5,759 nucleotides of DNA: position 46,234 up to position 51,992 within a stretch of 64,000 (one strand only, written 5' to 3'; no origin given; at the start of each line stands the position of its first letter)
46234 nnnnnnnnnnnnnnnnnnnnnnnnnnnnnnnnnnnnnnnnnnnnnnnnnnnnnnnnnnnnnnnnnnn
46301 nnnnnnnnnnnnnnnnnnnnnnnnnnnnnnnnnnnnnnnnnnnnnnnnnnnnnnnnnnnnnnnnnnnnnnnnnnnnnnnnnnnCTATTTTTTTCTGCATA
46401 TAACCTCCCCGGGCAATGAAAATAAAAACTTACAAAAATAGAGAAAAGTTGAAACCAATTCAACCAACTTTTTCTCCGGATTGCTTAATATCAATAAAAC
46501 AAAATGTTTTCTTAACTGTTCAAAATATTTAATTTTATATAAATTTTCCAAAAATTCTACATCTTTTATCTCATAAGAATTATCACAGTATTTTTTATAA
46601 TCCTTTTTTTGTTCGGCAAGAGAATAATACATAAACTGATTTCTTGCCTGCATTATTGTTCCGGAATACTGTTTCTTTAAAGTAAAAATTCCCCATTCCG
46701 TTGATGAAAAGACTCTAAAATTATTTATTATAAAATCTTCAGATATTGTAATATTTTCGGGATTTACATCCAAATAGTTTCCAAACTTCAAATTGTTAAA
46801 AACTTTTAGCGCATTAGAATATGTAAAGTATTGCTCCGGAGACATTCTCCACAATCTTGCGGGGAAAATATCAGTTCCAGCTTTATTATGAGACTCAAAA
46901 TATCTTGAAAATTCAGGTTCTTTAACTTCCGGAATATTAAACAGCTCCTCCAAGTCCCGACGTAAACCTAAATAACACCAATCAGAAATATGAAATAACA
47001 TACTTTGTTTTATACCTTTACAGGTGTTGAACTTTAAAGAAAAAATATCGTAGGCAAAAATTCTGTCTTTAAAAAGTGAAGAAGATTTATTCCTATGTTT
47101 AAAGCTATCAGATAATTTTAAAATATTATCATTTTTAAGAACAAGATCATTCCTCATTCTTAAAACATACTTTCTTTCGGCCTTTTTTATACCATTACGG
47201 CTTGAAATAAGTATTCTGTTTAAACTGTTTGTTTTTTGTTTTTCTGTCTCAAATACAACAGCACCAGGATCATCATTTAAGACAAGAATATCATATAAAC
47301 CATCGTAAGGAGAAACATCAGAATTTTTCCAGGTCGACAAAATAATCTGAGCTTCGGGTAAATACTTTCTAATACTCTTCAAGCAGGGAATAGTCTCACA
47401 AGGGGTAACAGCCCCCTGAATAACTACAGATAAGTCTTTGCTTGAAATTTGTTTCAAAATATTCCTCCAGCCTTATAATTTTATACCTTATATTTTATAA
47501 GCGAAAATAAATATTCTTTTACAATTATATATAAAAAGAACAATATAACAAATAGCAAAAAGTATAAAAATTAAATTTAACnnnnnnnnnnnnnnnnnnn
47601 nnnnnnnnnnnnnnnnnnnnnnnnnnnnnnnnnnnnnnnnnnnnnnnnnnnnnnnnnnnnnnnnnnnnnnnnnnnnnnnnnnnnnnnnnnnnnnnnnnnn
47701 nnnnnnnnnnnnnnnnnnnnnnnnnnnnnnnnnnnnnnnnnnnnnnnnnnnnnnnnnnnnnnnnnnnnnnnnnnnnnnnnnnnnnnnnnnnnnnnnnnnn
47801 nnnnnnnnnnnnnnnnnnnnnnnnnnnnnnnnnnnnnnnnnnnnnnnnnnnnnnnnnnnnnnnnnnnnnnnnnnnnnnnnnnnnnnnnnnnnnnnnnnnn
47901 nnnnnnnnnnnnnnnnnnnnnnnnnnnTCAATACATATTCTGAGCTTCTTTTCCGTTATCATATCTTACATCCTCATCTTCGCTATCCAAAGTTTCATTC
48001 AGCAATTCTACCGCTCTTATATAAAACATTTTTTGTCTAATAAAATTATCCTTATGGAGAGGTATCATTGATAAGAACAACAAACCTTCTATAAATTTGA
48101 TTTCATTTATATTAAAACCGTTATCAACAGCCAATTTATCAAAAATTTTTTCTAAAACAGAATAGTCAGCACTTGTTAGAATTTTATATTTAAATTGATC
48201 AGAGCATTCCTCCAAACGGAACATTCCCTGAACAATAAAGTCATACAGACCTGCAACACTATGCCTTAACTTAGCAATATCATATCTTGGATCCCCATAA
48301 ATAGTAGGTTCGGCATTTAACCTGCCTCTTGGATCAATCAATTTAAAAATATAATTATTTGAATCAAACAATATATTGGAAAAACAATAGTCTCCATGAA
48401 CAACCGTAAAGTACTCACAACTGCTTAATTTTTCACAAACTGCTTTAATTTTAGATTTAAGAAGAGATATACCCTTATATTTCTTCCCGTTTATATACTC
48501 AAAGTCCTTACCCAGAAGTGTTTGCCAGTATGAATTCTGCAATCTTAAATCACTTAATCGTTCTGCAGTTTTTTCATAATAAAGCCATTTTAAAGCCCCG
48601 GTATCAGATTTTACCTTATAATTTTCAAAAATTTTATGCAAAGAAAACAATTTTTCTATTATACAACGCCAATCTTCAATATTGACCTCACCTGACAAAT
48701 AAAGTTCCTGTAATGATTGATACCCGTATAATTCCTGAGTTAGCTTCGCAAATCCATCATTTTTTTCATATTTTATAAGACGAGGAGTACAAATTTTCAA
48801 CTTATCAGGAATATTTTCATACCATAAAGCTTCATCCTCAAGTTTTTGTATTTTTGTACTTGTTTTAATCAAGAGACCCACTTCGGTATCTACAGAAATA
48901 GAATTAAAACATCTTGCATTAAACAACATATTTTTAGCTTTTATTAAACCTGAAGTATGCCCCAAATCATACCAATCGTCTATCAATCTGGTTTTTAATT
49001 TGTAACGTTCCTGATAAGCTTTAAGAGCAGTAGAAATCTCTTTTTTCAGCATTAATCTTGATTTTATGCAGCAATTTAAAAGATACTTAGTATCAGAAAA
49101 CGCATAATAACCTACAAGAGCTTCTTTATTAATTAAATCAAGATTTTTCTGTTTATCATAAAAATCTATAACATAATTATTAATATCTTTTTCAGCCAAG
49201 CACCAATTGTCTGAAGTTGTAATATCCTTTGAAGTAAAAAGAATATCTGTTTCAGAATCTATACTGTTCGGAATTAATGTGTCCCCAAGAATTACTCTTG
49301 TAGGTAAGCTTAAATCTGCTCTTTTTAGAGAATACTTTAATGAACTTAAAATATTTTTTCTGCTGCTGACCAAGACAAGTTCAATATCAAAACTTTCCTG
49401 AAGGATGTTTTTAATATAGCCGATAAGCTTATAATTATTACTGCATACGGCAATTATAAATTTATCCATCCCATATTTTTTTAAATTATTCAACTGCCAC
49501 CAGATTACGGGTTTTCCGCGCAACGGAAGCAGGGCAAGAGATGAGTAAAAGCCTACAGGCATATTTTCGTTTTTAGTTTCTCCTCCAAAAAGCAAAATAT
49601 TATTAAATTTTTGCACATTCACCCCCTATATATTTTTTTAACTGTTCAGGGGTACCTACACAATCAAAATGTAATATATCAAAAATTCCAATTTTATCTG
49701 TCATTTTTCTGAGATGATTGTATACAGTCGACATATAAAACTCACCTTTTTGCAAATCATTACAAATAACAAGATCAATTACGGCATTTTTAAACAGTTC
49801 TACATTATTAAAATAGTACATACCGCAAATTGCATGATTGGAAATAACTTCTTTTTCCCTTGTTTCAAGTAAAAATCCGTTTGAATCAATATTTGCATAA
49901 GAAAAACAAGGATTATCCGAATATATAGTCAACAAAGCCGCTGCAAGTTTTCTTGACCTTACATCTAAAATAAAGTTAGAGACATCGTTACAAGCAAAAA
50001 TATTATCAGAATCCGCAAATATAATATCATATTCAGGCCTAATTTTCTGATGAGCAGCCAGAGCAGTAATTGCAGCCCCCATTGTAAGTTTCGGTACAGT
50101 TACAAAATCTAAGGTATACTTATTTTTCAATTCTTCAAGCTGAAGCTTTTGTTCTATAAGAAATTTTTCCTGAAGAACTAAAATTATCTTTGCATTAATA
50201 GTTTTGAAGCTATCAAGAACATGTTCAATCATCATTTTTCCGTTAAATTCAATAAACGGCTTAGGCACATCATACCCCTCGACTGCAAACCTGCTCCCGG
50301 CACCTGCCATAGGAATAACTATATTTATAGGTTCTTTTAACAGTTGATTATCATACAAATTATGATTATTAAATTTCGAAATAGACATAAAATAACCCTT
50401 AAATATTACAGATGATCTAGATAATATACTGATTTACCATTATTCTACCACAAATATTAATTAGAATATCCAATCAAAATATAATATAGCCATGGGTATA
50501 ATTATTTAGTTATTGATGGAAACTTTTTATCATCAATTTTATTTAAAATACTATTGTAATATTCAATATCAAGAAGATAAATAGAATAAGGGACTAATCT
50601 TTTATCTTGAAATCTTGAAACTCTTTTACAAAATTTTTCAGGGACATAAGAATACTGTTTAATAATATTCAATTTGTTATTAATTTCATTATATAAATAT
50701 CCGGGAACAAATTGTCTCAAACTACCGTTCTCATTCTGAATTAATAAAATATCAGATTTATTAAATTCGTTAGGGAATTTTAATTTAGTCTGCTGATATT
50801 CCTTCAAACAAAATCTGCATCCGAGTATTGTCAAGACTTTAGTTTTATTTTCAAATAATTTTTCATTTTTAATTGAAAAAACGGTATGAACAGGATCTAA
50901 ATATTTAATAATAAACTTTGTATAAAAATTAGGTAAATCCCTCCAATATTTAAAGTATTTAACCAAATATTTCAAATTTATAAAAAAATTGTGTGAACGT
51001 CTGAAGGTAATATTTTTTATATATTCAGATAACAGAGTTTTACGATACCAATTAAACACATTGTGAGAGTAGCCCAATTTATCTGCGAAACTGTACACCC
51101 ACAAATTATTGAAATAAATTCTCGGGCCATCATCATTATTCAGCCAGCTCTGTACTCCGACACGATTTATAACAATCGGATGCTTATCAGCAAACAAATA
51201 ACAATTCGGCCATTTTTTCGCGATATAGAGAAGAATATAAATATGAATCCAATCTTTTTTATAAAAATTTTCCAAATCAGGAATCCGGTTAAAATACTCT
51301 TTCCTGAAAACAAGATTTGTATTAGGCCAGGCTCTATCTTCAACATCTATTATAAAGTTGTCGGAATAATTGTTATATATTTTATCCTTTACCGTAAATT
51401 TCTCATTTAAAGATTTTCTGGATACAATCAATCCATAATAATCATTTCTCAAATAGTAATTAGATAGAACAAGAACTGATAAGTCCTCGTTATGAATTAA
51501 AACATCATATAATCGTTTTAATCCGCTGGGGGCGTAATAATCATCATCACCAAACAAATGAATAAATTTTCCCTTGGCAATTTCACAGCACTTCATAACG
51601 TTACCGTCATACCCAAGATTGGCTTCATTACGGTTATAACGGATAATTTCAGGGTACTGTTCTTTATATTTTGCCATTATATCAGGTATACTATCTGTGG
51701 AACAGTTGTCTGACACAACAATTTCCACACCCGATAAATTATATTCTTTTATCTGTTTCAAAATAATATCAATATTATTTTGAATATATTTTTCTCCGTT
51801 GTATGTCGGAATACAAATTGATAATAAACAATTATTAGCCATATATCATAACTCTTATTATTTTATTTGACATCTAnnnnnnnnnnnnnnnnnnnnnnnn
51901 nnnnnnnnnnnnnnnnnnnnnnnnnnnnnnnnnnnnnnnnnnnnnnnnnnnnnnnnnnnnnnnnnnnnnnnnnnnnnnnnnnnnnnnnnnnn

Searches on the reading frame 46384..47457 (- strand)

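Call 7: search_protein_families(library=ncbifam, proteins=[window:46384-47457:-])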
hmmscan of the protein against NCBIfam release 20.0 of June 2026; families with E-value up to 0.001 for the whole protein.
window:46384-47457:- (357 aa): 0 families

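Call 22: search_protein_families(library=pfam, proteins=[window:46384-47457:-])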
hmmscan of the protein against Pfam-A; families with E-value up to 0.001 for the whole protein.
window:46384-47457:- (357 aa): 1 family
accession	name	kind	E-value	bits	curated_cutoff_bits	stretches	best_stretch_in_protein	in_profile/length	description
PF07507.16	WavE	-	3.4e-39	135.3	27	1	10-306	2-295/305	WavE lipopolysaccharide synthesis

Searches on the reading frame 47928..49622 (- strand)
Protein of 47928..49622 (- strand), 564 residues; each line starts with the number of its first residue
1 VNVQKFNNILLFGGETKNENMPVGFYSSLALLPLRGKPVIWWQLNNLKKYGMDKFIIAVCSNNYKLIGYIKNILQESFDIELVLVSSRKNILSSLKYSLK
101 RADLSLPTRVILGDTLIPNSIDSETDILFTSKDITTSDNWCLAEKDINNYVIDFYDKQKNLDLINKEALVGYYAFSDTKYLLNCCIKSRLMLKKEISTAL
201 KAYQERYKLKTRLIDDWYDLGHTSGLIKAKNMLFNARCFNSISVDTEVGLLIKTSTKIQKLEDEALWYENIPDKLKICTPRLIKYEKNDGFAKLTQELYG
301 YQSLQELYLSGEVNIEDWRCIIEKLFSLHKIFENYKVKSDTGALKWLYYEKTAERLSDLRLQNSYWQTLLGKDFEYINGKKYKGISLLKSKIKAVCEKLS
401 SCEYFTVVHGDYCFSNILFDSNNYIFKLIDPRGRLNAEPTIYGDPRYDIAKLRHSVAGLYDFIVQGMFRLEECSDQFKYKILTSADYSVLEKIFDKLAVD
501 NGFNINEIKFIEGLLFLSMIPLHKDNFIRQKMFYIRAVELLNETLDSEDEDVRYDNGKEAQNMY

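Call 3: search_protein_families(library=pfam, proteins=[window:47928-49622:-])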
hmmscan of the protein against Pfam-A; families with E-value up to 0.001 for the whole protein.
window:47928-49622:- (564 aa): 0 families

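Call 7: search_protein_families(library=ncbifam, proteins=[window:47928-49622:-])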
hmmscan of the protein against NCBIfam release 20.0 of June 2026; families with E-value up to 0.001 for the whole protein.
window:47928-49622:- (564 aa): 2 families
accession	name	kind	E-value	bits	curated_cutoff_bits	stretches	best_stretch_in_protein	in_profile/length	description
TIGR03992.1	Arch_glmU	subfamily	2.9e-08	33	292.1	1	22-257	16-250/393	bifunctional sugar-1-phosphate nucleotidylyltransferase/acetyltransferase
TIGR01208.1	rmlA_long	equivalog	7.7e-07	28.3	320.25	1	20-237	13-237/353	glucose-1-phosphate thymidylyltransferase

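Call 24: search_solved_structures(query=window:47928-49622:-, max_evalue=0.01)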
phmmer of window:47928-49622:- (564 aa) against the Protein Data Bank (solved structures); distinct sequences matched with E-value up to 0.01: 0.

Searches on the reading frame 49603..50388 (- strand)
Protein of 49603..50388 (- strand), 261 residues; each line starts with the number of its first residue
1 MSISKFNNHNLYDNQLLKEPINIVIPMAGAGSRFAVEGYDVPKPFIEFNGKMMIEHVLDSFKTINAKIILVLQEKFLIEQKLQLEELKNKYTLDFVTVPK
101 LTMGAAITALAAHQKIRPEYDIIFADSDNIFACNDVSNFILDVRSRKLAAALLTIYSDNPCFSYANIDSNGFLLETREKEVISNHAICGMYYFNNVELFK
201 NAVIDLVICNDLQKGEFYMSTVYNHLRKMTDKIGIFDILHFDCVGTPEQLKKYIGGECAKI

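Call 3: search_protein_families(library=pfam, proteins=[window:49603-50388:-])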
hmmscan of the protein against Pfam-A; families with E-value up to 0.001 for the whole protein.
window:49603-50388:- (261 aa): 3 families
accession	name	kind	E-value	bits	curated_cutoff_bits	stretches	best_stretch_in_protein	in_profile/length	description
PF12804.13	NTP_transf_3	-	3.3e-07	31.1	27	1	24-150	2-117/160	MobA-like NTP transferase domain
PF00483.29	NTP_transferase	-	9.6e-06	25.8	21.2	1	27-196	6-183/245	Nucleotidyl transferase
PF01128.25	IspD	-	8e-05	22.9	27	1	22-75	2-54/221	2-C-methyl-D-erythritol 4-phosphate cytidylyltransferase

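Call 7: search_protein_families(library=ncbifam, proteins=[window:49603-50388:-])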
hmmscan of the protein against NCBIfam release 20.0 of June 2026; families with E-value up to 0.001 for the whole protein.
window:49603-50388:- (261 aa): 16 families
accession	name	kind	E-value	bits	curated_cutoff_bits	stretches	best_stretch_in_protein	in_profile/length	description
TIGR01208.1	rmlA_long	equivalog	1.4e-08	34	320.25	1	24-197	3-177/353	glucose-1-phosphate thymidylyltransferase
NF041313.1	UDPGP_AglF_Halo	equivalog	8.1e-08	32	400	1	23-224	3-200/234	UTP--glucose-1-phosphate uridylyltransferase AglF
TIGR03992.1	Arch_glmU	subfamily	9e-08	31.4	292.1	1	23-195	3-170/393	bifunctional sugar-1-phosphate nucleotidylyltransferase/acetyltransferase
NF010934.1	PRK14354.1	equivalog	9.9e-08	30.9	450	1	24-241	3-217/447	bifunctional UDP-N-acetylglucosamine diphosphorylase/glucosamine-1-phosphate N-acetyltransferase GlmU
NF049965.1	GlMnHpPGnyltfHddC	equivalog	5.5e-07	29.4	300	1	24-254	4-218/221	D-glycero-D-manno-heptose 1-phosphate guanosyltransferase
TIGR01173.1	glmU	equivalog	9e-07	28.1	366.85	1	22-234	2-210/452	bifunctional UDP-N-acetylglucosamine diphosphorylase/glucosamine-1-phosphate N-acetyltransferase GlmU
NF010937.0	PRK14357.1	equivalog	2.8e-06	26.5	658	1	24-230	4-203/448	bifunctional UDP-N-acetylglucosamine diphosphorylase/glucosamine-1-phosphate N-acetyltransferase GlmU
NF006986.0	PRK09451.1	equivalog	3.2e-06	26.3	725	1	19-167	4-143/456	bifunctional UDP-N-acetylglucosamine diphosphorylase/glucosamine-1-phosphate N-acetyltransferase GlmU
NF041173.1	Sug_nt_acttase_Thmprot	equivalog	4.3e-06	25.9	600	1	23-229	3-199/405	bifunctional sugar-1-phosphate nucleotidylyltransferase/acetyltransferase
TIGR00453.1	ispD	equivalog_domain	5.6e-06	25.9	181.3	1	23-77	2-55/219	2-C-methyl-D-erythritol 4-phosphate cytidylyltransferase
NF010932.0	PRK14352.1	equivalog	6e-06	25.2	611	1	19-234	5-221/488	bifunctional UDP-N-acetylglucosamine diphosphorylase/glucosamine-1-phosphate N-acetyltransferase GlmU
NF010933.0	PRK14353.1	equivalog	2.4e-05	23.1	505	1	20-237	5-220/453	bifunctional UDP-N-acetylglucosamine diphosphorylase/glucosamine-1-phosphate N-acetyltransferase GlmU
NF010940.0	PRK14360.1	equivalog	4.1e-05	22.3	602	1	22-229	3-209/452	bifunctional UDP-N-acetylglucosamine diphosphorylase/glucosamine-1-phosphate N-acetyltransferase GlmU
NF001186.0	PRK00155.2-3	equivalog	4.5e-05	23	253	1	22-91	6-70/224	2-C-methyl-D-erythritol 4-phosphate cytidylyltransferase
TIGR01207.1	rmlA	equivalog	0.0005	19.3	360.65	1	122-195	101-177/286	glucose-1-phosphate thymidylyltransferase RfbA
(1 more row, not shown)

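Call 23: search_solved_structures(query=window:49603-50388:-, max_evalue=0.01)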
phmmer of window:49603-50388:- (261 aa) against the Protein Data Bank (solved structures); distinct sequences matched with E-value up to 0.01: 11.
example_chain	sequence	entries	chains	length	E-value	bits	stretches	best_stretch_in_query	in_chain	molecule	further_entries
4evw_A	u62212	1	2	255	5.2e-12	49.2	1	23-229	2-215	Nucleoside-diphosphate-sugar pyrophosphorylase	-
4aaw_A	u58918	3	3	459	2.6e-06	30.6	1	24-242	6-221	BIFUNCTIONAL PROTEIN GLMU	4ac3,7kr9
1hm0_A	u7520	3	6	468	5.3e-06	29.6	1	24-242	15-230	N-ACETYLGLUCOSAMINE 1-PHOSPHATE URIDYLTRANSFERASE | UDP-N-ACETYLGLUCOSAMINE-1-PHOSPHATE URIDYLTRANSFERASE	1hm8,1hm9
1g95_A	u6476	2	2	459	5.7e-06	29.5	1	24-242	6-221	N-ACETYLGLUCOSAMINE-1-PHOSPHATE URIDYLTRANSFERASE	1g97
1h5s_D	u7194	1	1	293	0.0024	20.9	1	28-201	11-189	Glucose-1-phosphate thymidylyltransferase 1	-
1h5r_A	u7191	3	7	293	0.0031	20.5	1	28-201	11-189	GLUCOSE-1-PHOSPHATE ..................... | Glucose-1-phosphate thymidylyltransferase 1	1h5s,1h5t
1h5r_B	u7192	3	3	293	0.0031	20.5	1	28-201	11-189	GLUCOSE-1-PHOSPHATE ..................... | Glucose-1-phosphate thymidylyltransferase 1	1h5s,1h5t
1vpa_A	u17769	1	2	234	0.0031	20.5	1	22-157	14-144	2-C-methyl-D-erythritol 4-phosphate cytidylyltransferase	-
1h5s_A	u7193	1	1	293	0.0037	20.3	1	28-196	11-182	Glucose-1-phosphate thymidylyltransferase 1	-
1vgw_A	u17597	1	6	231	0.0047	19.9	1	22-67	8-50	4-diphosphocytidyl-2C-methyl-D-erythritol synthase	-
1vgz_A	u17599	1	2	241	0.005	19.8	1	22-67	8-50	4-diphosphocytidyl-2C-methyl-D-erythritol synthase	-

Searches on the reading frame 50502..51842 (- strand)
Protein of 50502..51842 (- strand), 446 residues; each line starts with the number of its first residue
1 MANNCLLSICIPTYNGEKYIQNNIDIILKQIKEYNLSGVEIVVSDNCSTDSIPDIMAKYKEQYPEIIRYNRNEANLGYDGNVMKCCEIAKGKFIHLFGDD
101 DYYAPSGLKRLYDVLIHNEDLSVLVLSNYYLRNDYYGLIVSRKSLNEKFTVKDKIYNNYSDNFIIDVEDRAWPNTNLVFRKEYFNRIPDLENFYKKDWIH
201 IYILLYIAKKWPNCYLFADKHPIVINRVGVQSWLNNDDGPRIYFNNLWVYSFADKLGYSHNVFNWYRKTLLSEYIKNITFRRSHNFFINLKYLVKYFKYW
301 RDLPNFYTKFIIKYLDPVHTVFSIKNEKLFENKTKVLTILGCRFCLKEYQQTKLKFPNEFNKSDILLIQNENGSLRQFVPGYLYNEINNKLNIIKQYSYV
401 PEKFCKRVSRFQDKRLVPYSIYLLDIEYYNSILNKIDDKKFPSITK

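Call 3: search_protein_families(library=pfam, proteins=[window:50502-51842:-])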
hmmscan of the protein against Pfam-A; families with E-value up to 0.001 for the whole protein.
window:50502-51842:- (446 aa): 2 families
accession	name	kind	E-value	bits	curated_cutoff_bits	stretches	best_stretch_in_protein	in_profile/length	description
PF00535.33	Glycos_transf_2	-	3.3e-23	82.9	23.3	1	8-138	1-127/168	Glycosyl transferase family 2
PF13641.12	Glyco_tranf_2_3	-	1.1e-05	26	27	1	7-119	3-114/230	Glycosyltransferase like family 2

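Call 7: search_protein_families(library=ncbifam, proteins=[window:50502-51842:-])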
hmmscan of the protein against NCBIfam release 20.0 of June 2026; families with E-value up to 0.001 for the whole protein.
window:50502-51842:- (446 aa): 11 families
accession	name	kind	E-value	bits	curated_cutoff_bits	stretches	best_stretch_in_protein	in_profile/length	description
NF038302.1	EPS_HpsE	equivalog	2.8e-12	46.2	300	1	7-106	3-102/307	hormogonium polysaccharide biosynthesis glycosyltransferase HpsE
NF007482.0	PRK10073.1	equivalog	1.7e-11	43.7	423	1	3-124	4-118/334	glycosyltransferase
NF047683.1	TeichurnBiosyTuaG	equivalog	3.7e-11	43.2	400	1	3-118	4-114/252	teichuronic acid biosynthesis protein TuaG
NF053739.1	GlytfEpsEBac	equivalog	1.4e-10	40.7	450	1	8-122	4-114/265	glycosyltransferase EpsE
NF050050.1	ProtGlycPglI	equivalog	1e-09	38.2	500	1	6-132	3-122/306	GalNAc(5)-diNAcBac-PP-undecaprenol beta-1,3-glucosyltransferase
TIGR04440.1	glyco_TIGR04440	domain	9.8e-09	35.2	70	1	7-144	2-135/215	TIGR00180 family glycosyltransferase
NF007453.0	PRK10018.1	equivalog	1.4e-07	31.4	382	1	1-135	2-125/280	colanic acid biosynthesis glycosyltransferase WcaA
NF047588.1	GlcsyltransPgfSStrep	equivalog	2.9e-07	30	500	1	7-108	3-103/308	glycosyltransferase PgfS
NF041875.1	EPS_EpsD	equivalog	2.9e-06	26.9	370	1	7-108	1-97/325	exopolysaccharide biosynthesis glycosyltransferase EpsD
TIGR03937.1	PgaC_IcaA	equivalog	0.00029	19.9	422.3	1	6-119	46-154/407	poly-beta-1,6-N-acetyl-D-glucosamine synthase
TIGR04283.1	glyco_like_mftF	equivalog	0.00064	19.4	182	1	7-62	1-52/221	TIGR04283 family arsenosugar biosynthesis glycosyltransferase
